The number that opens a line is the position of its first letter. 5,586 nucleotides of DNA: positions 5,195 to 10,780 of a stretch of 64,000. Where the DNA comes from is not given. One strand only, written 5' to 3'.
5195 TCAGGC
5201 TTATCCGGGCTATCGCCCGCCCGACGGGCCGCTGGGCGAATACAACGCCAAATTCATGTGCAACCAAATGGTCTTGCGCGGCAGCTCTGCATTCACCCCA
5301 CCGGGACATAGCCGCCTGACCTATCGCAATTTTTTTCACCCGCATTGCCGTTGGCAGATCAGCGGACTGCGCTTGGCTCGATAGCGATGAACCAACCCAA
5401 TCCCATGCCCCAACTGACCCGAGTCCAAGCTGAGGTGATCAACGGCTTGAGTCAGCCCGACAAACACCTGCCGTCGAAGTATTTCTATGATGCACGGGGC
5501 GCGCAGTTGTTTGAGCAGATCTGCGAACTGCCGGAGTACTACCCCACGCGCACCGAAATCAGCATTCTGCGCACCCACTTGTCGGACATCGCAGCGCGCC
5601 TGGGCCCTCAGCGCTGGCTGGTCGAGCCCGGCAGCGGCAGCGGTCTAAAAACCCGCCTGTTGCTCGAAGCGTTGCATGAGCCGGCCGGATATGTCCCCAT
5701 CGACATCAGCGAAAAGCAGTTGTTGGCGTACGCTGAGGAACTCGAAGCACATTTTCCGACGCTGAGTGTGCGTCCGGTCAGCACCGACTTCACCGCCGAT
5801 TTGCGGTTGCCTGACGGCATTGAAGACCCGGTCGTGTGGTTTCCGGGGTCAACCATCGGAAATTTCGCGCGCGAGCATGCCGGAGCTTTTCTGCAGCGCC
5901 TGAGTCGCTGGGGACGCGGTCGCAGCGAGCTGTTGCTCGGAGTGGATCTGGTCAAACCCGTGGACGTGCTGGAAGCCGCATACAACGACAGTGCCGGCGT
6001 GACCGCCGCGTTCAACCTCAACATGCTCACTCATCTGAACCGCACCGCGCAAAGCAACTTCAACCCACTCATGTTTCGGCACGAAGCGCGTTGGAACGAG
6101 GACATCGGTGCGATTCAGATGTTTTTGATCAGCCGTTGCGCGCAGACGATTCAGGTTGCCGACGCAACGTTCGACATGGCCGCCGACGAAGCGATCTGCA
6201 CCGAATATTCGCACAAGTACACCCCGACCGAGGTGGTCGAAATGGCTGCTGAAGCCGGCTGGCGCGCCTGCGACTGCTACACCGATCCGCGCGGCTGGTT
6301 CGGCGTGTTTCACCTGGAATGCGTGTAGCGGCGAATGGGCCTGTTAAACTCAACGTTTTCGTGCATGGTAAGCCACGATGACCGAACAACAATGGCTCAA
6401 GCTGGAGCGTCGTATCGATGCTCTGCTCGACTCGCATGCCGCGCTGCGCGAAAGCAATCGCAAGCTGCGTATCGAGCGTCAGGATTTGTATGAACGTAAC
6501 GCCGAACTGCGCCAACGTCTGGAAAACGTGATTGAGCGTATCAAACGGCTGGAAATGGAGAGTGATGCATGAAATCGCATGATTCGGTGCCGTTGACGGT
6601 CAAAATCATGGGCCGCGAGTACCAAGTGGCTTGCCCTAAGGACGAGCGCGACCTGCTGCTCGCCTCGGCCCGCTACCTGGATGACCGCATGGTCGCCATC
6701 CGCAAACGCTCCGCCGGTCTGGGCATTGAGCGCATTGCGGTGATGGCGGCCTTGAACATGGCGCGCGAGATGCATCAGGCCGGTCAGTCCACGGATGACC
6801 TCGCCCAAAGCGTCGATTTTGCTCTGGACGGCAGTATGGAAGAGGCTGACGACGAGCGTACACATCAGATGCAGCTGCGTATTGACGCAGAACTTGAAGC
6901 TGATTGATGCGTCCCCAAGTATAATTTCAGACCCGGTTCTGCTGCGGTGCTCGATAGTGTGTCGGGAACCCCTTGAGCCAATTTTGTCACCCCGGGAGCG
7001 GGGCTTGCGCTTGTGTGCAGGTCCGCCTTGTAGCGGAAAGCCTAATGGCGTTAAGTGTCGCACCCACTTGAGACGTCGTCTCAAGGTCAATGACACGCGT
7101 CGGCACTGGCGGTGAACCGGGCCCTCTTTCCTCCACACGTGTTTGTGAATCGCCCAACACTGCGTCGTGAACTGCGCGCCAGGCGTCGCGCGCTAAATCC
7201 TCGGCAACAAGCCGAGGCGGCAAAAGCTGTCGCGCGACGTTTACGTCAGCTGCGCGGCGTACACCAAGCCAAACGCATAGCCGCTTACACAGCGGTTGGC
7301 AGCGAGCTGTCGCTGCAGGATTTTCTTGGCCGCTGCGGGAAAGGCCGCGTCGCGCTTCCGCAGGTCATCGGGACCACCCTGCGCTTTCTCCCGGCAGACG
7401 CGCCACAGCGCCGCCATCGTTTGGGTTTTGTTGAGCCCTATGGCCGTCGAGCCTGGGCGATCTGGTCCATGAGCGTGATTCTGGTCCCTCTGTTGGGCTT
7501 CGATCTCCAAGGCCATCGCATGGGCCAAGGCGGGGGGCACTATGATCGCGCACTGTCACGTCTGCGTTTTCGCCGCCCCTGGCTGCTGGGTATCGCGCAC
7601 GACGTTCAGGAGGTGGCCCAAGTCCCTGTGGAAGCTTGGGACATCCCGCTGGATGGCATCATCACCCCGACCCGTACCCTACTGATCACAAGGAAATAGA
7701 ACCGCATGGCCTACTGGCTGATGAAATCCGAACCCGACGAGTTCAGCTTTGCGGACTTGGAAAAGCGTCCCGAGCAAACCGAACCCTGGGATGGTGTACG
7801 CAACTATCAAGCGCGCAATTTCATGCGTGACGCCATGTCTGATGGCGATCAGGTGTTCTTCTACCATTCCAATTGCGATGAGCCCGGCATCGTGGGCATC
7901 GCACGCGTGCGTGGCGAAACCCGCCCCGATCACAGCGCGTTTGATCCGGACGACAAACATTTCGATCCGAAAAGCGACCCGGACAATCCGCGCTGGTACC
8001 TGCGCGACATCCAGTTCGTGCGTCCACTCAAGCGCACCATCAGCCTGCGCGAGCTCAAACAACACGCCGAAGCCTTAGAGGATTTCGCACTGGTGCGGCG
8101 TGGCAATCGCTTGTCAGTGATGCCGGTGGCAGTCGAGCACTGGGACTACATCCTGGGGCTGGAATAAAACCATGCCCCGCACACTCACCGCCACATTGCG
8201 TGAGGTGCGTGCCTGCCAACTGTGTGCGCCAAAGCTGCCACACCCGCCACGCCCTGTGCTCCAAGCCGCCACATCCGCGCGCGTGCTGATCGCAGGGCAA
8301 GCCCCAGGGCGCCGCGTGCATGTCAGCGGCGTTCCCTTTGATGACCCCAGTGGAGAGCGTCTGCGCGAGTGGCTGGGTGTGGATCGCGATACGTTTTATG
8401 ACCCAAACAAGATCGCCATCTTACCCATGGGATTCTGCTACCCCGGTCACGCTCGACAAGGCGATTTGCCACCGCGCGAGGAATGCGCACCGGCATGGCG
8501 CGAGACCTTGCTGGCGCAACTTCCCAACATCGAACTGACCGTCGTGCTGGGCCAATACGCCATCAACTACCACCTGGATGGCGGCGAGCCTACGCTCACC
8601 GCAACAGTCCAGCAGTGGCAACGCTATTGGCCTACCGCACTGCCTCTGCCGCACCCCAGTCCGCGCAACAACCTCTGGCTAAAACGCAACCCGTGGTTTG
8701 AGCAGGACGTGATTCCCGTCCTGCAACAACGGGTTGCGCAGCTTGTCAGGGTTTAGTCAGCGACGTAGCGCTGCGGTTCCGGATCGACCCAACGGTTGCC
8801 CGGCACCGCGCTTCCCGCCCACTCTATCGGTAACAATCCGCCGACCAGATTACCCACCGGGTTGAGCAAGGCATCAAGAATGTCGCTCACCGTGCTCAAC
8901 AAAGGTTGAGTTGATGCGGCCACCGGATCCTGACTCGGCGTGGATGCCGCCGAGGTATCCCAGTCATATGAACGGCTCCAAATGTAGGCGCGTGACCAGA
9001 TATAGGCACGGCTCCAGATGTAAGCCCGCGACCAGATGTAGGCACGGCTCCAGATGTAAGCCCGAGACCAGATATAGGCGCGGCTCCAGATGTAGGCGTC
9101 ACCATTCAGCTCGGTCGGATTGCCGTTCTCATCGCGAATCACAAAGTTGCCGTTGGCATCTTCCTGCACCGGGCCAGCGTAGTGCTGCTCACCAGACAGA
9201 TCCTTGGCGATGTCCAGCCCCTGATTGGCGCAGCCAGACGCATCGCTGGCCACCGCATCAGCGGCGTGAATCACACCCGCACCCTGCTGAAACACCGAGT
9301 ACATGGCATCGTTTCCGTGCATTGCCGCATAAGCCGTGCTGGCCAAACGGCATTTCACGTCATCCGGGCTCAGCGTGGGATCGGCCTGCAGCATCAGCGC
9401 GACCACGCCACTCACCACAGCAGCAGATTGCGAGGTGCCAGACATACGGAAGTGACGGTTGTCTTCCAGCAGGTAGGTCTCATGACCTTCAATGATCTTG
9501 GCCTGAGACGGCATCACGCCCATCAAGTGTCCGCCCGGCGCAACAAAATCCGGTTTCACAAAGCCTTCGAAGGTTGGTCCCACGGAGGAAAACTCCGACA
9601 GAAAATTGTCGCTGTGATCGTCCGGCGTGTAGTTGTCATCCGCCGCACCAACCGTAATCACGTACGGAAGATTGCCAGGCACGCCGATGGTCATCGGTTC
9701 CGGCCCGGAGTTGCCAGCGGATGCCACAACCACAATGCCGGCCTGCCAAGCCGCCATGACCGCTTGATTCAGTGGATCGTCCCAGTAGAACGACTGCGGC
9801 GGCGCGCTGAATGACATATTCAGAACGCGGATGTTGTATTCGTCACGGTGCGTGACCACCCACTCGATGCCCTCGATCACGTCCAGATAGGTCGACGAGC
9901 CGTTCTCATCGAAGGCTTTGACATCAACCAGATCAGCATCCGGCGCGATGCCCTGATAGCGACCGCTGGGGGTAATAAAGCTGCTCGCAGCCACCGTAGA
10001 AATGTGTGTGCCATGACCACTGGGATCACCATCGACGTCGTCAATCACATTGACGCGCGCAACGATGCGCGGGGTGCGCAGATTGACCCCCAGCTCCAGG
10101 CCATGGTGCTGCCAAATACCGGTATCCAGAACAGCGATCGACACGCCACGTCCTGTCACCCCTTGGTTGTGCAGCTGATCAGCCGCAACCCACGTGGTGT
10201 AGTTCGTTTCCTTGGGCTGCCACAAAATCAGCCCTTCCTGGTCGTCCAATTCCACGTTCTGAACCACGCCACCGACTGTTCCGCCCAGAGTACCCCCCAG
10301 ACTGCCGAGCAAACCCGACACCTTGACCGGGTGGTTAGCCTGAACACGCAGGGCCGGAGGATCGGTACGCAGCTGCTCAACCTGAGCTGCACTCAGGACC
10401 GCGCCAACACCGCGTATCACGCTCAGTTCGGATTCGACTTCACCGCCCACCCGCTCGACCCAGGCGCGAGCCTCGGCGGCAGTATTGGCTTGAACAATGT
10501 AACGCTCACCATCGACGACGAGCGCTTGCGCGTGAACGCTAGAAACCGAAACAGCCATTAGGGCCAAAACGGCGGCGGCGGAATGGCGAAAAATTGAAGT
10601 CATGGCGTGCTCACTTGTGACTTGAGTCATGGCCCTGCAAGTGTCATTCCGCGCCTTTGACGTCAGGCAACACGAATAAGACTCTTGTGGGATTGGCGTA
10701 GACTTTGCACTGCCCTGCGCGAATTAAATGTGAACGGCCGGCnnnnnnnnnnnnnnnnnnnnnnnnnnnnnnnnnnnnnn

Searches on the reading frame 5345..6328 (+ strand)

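Call 22: search_protein_families(library=pfam, proteins=[window:5345-6328:+], max_evalue=0.00001)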
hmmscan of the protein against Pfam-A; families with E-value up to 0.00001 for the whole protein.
window:5345-6328:+ (327 aa): 1 family
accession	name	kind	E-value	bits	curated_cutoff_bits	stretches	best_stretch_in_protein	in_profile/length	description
PF10017.15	Methyltransf_33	-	1.7e-104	349.6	23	1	28-325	2-303/304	Histidine-specific methyltransferase, SAM-dependent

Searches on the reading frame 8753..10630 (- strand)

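Call 22: search_protein_families(library=pfam, proteins=[window:8753-10630:-], max_evalue=0.00001)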
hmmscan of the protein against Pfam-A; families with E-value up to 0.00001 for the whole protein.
window:8753-10630:- (625 aa): 1 family
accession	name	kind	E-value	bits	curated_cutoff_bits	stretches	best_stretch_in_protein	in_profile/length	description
PF00082.27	Peptidase_S8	-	4.4e-48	164.5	21.8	1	160-443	1-284/288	Subtilase family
